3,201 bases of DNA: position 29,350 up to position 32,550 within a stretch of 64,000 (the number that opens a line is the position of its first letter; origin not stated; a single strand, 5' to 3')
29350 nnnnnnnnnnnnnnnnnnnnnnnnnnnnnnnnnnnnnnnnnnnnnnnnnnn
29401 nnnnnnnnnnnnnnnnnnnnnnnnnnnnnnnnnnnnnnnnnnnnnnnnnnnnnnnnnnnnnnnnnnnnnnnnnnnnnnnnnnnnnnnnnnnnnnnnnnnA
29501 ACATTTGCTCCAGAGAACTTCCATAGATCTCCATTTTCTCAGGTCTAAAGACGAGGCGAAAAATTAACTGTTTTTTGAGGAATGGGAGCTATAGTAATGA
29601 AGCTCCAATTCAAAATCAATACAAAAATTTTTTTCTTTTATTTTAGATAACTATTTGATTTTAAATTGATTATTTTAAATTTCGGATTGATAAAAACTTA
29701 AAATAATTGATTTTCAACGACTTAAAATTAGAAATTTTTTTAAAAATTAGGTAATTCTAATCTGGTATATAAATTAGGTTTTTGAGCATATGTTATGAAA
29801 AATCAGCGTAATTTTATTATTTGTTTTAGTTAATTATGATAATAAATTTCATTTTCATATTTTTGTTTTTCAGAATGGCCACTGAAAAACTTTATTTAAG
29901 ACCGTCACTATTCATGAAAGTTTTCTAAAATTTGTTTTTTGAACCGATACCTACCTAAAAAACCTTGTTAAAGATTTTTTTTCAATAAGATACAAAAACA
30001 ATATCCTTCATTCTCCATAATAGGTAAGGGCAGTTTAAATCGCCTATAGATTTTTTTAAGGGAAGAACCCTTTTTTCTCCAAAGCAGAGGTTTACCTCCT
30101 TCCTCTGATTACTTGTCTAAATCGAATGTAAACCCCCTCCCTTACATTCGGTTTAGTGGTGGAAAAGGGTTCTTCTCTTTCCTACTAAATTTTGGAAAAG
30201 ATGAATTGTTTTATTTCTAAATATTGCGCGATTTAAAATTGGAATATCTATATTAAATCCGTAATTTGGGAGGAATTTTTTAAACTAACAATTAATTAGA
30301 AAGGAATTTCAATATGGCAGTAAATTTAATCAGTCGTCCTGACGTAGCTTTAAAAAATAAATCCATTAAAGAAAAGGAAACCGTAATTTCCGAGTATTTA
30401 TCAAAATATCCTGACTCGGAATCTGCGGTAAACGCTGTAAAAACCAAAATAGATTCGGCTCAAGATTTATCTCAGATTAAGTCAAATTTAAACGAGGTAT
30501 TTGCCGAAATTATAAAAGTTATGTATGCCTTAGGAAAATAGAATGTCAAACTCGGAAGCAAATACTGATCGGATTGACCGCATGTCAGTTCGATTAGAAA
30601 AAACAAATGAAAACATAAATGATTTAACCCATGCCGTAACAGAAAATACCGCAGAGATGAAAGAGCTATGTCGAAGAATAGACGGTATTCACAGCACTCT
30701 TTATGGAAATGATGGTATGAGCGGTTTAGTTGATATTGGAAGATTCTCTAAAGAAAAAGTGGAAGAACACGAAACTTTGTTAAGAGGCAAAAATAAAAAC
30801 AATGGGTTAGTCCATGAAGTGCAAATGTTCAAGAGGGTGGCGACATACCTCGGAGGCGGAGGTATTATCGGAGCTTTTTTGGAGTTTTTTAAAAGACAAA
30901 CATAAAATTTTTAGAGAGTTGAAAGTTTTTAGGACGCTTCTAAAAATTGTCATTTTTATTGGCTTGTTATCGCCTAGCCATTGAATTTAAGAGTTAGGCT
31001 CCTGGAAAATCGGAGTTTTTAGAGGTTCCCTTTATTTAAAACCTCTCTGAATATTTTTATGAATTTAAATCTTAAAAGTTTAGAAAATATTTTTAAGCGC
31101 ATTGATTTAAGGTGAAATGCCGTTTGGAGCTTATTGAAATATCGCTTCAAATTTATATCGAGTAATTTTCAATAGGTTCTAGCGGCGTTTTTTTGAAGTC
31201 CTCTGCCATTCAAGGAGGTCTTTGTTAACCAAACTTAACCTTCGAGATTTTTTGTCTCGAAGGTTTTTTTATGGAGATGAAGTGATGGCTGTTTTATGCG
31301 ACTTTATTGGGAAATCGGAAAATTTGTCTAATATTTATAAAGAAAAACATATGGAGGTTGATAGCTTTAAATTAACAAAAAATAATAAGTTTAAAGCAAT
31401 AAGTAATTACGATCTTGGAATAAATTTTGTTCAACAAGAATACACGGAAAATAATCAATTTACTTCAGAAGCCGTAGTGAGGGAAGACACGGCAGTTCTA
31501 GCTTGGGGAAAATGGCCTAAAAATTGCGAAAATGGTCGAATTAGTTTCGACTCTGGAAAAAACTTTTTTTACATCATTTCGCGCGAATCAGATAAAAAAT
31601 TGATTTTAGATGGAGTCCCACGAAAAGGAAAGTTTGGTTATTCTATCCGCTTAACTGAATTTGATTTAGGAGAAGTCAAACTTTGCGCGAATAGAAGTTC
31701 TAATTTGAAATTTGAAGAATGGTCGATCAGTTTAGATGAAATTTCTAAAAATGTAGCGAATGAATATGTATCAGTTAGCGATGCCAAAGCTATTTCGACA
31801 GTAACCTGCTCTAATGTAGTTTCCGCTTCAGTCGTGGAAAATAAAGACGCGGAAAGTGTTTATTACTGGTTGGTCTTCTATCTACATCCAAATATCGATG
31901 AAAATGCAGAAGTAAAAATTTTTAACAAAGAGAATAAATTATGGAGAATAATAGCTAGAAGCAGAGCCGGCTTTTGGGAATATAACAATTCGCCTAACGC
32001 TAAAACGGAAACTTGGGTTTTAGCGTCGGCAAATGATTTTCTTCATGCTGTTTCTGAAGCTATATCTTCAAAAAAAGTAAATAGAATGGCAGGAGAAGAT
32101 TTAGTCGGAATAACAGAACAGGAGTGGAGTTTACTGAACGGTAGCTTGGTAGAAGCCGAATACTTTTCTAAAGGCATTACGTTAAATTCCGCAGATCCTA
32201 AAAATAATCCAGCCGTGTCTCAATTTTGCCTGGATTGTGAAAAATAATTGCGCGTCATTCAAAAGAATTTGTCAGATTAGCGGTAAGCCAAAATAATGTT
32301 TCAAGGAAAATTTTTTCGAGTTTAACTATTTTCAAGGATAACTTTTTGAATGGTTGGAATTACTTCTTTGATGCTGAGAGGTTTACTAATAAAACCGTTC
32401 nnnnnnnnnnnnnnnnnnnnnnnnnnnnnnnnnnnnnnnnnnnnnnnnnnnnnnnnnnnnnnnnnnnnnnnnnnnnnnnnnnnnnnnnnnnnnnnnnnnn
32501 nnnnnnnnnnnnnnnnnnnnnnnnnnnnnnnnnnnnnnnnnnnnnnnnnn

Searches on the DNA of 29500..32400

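Call 59: search_rna_families(source=window, start=29500, end=30400, threshold=evalue, max_evalue=1)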
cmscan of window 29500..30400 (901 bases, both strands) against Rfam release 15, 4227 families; matches with E-value up to 1: 3.
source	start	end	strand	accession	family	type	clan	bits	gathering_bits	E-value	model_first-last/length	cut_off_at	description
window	30050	30157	+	RF02344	ar14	Gene; sRNA;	-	26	58.8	0.011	1-123/123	no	Alphaproteobacterial ar14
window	30244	30343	-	RF02881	MH_s25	Gene; sRNA;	-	19.3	114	0.52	1-207/207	no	Mesorhizobail RNA 25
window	30050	30216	+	RF02650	CncR1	Gene; sRNA;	-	16.8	76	0.27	1-213/213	no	Cag non-coding RNA1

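Call 80: search_with_rna_model(model_id=R1, source=window, start=29800, end=32400, filters=off, max_evalue=10, show_alignments=2)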
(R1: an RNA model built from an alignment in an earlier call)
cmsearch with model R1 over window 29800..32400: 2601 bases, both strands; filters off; matches with E-value up to 10: 26.
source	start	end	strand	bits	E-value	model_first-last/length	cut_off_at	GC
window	30543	30622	+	11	0.26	1-100/100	no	0.35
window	30090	30175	-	10.9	0.28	1-100/100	no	0.43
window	30229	30286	-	9.7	0.48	1-100/100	no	0.24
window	31132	31198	-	9.2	0.59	1-100/100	no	0.3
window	30347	30389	+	8.5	0.85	1-100/100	no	0.23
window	31231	31273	-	8.4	0.86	1-100/100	no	0.3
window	29838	29918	-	7.6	1.3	1-100/100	no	0.26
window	31881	31910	-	7.3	1.5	36-65/100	no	0.33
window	30277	30316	+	7.1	1.6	1-100/100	no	0.17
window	31190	31276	+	6.9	1.8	1-100/100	no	0.37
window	30983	31073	+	6.5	2.1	1-100/100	no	0.3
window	31132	31175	+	6.2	2.4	1-100/100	no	0.23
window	31016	31062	-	6.1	2.6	1-100/100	no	0.26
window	32319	32389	-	6.1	2.6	1-100/100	no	0.3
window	30398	30450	+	5.7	3.1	1-100/100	no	0.36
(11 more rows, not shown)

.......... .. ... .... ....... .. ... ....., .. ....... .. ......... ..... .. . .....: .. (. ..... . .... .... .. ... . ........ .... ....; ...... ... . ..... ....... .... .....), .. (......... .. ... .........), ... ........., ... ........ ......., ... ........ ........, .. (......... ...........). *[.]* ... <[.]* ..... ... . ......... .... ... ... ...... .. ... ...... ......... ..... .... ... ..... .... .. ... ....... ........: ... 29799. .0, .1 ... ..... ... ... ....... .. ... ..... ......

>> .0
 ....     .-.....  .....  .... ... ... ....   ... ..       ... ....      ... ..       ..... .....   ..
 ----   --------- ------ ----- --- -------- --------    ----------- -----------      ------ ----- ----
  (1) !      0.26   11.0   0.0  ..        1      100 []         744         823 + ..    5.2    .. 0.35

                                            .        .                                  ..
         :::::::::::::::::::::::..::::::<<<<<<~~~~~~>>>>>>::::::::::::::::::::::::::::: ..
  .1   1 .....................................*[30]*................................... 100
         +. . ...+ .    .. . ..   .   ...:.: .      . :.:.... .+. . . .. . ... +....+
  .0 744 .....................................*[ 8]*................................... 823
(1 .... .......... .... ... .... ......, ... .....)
